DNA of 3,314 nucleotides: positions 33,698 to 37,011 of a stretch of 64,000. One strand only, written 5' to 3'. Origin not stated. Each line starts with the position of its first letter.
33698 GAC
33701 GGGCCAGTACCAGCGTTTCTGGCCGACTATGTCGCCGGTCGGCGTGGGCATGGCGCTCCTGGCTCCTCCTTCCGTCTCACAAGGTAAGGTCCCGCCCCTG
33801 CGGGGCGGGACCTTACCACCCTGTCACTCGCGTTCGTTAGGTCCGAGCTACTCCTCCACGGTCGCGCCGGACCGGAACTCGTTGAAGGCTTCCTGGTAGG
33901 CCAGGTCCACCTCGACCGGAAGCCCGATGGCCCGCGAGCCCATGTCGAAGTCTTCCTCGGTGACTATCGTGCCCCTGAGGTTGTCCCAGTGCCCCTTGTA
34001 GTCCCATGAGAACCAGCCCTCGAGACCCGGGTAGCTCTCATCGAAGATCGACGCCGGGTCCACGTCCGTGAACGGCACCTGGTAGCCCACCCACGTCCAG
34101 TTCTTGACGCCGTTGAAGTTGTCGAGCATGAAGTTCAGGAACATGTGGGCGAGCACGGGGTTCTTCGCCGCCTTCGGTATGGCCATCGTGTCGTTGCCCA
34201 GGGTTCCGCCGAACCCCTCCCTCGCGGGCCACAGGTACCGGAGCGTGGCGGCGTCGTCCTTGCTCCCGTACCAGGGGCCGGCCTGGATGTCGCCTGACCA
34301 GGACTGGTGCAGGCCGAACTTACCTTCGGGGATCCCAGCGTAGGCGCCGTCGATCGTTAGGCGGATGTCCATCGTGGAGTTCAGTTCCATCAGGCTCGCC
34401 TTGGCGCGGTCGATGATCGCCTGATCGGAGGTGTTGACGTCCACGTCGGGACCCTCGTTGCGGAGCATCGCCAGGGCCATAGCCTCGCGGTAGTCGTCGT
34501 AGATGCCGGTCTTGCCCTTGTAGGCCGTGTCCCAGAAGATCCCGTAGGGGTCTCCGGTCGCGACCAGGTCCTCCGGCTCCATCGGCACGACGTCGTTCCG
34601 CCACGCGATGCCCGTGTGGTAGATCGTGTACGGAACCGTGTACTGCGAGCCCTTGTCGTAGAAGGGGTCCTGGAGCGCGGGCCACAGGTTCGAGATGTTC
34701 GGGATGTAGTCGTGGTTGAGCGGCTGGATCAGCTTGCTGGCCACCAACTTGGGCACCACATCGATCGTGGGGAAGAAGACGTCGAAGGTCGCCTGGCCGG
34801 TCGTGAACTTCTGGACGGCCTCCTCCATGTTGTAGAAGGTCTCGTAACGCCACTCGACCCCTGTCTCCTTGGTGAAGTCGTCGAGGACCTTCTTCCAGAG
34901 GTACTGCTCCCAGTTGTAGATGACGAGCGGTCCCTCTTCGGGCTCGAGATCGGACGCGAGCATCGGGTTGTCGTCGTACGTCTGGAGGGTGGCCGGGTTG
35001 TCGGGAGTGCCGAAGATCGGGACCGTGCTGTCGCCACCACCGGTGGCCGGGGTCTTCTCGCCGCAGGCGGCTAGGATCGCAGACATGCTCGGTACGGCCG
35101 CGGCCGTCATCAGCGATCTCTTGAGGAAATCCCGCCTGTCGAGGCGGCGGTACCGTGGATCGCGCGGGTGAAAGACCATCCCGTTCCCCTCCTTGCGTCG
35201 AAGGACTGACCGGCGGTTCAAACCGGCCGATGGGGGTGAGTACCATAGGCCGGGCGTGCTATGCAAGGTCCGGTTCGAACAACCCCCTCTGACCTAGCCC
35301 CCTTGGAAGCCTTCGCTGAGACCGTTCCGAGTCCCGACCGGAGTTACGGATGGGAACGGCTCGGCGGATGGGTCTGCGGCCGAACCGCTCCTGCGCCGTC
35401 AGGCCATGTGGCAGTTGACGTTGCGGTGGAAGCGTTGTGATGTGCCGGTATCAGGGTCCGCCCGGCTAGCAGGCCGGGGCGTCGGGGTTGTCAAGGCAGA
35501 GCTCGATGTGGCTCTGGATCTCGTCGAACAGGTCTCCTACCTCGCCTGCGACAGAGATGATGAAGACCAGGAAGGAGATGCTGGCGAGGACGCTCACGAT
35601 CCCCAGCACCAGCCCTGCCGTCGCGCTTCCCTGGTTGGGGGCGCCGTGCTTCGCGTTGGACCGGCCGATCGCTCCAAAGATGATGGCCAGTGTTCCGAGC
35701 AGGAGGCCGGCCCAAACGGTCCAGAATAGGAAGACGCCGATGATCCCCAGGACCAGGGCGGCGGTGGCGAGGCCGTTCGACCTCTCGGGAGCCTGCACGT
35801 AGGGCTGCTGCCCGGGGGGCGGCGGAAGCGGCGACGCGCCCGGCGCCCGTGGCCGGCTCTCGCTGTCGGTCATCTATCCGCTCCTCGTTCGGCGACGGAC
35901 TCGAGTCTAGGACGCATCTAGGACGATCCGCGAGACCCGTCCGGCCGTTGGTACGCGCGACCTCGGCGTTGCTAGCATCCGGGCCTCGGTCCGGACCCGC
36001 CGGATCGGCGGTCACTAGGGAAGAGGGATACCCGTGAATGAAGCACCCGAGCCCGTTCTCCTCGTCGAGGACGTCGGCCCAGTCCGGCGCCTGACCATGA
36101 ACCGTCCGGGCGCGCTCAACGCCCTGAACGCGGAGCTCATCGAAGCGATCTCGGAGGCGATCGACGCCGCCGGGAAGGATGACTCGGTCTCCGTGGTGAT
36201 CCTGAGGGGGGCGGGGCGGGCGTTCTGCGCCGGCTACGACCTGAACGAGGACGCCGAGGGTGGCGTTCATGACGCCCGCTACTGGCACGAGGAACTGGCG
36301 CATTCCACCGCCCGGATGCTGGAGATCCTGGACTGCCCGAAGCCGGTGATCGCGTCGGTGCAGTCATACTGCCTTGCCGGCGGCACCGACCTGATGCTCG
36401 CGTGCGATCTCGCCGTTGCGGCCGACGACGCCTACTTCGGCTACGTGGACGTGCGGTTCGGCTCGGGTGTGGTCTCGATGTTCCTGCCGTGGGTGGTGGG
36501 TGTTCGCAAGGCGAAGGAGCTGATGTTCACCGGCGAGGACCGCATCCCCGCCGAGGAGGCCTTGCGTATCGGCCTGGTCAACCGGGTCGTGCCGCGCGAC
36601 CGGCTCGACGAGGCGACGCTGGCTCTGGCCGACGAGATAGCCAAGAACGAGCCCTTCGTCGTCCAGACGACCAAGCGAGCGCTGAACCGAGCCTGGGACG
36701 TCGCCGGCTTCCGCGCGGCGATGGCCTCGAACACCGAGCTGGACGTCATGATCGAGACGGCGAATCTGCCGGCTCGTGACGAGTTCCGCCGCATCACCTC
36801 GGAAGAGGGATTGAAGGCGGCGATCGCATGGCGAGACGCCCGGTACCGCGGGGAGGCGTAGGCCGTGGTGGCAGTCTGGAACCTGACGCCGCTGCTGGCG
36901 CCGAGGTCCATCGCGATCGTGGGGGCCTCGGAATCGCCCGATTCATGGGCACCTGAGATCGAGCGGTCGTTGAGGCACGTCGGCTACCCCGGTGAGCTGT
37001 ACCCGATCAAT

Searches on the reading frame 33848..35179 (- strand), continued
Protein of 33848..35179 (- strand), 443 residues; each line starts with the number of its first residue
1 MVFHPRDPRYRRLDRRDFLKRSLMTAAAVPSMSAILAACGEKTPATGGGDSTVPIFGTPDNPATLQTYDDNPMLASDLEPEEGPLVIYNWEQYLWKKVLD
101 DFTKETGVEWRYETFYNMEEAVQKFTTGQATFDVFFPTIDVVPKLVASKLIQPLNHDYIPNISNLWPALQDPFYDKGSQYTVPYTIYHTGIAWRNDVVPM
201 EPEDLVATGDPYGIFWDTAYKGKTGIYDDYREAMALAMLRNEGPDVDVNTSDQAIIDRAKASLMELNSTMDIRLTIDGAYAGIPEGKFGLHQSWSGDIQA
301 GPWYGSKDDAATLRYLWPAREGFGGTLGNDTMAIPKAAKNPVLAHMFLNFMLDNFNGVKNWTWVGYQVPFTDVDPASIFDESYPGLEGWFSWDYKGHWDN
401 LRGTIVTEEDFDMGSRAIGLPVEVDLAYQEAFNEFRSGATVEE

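Call 74: search_solved_structures(query=window:33848-35179:-, max_evalue=1e-20, show_alignments=4)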
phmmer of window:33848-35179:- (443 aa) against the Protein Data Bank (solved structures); distinct sequences matched with E-value up to 1e-20: 6.
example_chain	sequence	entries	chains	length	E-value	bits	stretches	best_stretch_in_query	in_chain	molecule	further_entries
4eqb_A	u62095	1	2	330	1.5e-28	103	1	84-370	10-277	Spermidine/putrescine ABC superfamily ATP binding cassette transporter, binding protein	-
7xjm_A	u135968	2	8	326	9.9e-28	100.3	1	84-371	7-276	Putrescine-binding periplasmic protein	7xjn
4gl0_A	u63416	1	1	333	1.9e-27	99.3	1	83-371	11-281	Lmo0810 protein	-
8y5h_E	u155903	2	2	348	3.2e-22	82.2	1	82-369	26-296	Spermidine/putrescine-binding periplasmic protein | Putrescine-binding periplasmic protein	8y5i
1pot_A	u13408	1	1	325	6.3e-22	81.2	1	83-369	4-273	SPERMIDINE/PUTRESCINE-BINDING PROTEIN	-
1poy_1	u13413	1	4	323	7.1e-22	81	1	85-369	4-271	SPERMIDINE/PUTRESCINE-BINDING PROTEIN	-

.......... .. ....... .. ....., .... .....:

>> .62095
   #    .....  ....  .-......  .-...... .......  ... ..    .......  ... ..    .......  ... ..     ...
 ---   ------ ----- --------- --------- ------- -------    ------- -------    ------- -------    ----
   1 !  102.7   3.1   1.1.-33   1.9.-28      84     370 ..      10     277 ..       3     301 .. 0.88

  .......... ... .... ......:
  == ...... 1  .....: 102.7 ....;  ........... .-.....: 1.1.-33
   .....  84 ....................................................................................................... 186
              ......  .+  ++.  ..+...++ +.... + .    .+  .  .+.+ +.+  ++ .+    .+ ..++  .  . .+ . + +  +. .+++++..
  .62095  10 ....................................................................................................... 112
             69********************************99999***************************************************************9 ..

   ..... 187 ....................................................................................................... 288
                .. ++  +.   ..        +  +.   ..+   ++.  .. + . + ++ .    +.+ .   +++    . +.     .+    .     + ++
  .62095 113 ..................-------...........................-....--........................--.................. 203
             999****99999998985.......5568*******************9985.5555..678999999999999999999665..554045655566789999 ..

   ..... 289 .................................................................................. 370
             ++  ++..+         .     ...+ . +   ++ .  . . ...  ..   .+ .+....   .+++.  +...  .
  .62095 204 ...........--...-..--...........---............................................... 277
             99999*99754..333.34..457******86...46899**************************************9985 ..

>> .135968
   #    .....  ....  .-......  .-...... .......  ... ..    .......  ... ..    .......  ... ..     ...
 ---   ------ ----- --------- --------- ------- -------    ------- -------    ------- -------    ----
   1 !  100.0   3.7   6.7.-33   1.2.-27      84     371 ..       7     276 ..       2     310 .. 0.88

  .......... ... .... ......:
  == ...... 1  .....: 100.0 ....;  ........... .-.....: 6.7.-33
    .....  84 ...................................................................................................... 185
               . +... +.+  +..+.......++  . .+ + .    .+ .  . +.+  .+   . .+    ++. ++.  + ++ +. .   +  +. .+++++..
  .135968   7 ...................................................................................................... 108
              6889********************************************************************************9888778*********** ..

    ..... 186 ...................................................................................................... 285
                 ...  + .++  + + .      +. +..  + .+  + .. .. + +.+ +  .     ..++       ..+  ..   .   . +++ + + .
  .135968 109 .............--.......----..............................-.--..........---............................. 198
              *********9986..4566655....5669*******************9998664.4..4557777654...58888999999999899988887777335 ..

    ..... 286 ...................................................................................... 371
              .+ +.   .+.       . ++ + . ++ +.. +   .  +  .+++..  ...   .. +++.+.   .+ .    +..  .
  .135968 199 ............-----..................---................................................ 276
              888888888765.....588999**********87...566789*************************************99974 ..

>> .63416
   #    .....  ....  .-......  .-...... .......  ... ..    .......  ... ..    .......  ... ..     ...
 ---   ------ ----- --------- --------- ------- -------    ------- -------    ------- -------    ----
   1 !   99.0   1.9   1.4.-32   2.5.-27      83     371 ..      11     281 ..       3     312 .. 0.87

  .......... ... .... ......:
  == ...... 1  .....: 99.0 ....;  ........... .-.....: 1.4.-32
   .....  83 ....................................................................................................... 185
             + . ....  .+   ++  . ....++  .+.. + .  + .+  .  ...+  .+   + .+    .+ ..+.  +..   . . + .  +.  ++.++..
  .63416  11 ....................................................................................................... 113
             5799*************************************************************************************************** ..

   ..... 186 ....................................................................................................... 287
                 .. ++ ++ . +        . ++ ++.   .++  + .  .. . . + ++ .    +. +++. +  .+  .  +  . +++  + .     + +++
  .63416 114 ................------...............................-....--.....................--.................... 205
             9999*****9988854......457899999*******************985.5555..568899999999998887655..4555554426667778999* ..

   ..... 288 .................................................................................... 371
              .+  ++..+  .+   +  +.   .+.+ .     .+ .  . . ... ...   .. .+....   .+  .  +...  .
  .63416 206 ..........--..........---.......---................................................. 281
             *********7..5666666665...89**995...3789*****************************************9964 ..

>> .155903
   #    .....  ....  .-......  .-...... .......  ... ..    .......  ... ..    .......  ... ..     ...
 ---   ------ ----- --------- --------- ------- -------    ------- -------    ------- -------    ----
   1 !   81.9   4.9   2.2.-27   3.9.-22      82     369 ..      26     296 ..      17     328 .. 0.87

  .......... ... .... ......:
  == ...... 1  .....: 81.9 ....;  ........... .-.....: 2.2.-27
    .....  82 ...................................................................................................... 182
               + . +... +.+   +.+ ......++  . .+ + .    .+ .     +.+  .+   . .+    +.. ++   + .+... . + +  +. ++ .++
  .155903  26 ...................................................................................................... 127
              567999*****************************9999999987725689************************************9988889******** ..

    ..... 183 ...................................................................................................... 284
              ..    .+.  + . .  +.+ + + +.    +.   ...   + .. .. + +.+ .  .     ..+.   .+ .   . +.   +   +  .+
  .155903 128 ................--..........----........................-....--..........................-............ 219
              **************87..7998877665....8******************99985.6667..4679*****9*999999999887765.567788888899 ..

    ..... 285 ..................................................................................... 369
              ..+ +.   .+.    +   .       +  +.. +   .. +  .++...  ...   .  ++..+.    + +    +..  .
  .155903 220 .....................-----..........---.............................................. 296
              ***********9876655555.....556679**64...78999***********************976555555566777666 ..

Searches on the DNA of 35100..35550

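Call 56: search_rna_families(source=window, start=35100, end=35550, threshold=evalue, max_evalue=1)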
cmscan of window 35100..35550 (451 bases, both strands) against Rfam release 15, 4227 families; matches with E-value up to 1: 0.
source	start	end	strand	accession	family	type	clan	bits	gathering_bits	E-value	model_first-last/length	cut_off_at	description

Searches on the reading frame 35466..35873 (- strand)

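Call 7: search_protein_families(library=pfam, proteins=[window:35466-35873:-])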
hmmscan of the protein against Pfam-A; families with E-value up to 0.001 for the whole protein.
window:35466-35873:- (135 aa): 1 family
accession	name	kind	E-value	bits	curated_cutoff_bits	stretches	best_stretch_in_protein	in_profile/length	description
PF13828.11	DUF4190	-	9.7e-11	41.7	35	1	35-99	1-60/62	Domain of unknown function (DUF4190)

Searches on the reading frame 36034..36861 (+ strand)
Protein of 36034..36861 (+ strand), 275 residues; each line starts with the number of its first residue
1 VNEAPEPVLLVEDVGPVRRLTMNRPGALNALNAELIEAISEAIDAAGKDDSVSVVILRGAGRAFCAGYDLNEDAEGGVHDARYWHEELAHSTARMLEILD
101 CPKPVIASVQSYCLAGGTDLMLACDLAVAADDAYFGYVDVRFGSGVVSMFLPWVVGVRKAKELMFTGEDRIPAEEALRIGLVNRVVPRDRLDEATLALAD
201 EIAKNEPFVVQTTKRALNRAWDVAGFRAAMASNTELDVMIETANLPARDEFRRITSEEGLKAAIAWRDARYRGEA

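Call 7: search_protein_families(library=pfam, proteins=[window:36034-36861:+])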
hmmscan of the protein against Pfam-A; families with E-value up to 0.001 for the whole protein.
window:36034-36861:+ (275 aa): 2 families
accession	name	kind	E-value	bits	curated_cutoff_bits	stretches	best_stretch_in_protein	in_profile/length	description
PF00378.25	ECH_1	-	1.5e-48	165.8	27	1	17-231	6-219/251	Enoyl-CoA hydratase/isomerase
PF16113.10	ECH_2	-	1.6e-25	90.7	27.2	1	17-210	1-192/335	Enoyl-CoA hydratase/isomerase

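Call 30: search_protein_families(library=ncbifam, proteins=[window:36034-36861:+], max_evalue=0.00001)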
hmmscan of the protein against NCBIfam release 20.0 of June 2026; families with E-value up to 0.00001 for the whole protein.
window:36034-36861:+ (275 aa): 71 families (the best 25 are shown)
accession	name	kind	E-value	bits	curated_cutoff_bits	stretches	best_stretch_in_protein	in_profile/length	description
NF006140.0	PRK08290.1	subfamily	9.6e-63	212.1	280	1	9-264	10-284/292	enoyl-CoA hydratase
NF006128.0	PRK08272.1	subfamily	2.4e-56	191.3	257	2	89-270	119-297/308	crotonase/enoyl-CoA hydratase family protein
NF051848.1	EnCoAHydtEchA19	equivalog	4.6e-51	173.8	400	1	9-233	2-228/258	enoyl-CoA hydratase EchA19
NF004840.0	PRK06190.1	equivalog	2.1e-50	171.7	253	1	6-234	3-229/260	enoyl-CoA hydratase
NF006008.0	PRK08139.1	equivalog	1.1e-49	169.3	313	1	3-272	7-264/266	enoyl-CoA hydratase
NF004475.0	PRK05809.1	subfamily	1.6e-46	158.9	394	1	10-223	7-220/260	short-chain-enoyl-CoA hydratase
NF005802.0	PRK07657.1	equivalog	1.1e-42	146.4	363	1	17-274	14-260/260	enoyl-CoA hydratase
NF006100.0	PRK08252.1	subfamily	4.3e-41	141.2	282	1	8-223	4-214/254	crotonase/enoyl-CoA hydratase family protein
NF005637.0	PRK07396.1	equivalog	1.4e-40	139.4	380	1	15-242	21-250/273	1,4-dihydroxy-2-naphthoyl-CoA synthase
NF004781.0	PRK06127.1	subfamily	6.1e-40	137.6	291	1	5-219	9-225/269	enoyl-CoA hydratase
NF005925.0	PRK07938.1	equivalog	6.9e-40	137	260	1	17-219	12-210/252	enoyl-CoA hydratase family protein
NF042430.2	EnCoAhydt_DpgD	equivalog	8e-40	136.9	400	1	15-231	5-225/258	enoyl-CoA-hydratase DpgD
NF004517.0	PRK05862.1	equivalog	1.8e-39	135.8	396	1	8-223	5-217/257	enoyl-CoA hydratase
NF006699.0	PRK09245.1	subfamily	3.4e-39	134.7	354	1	8-220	4-223/266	crotonase/enoyl-CoA hydratase family protein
TIGR01929.1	menB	equivalog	4.1e-39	134.7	342.7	1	17-243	13-241/259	1,4-dihydroxy-2-naphthoyl-CoA synthase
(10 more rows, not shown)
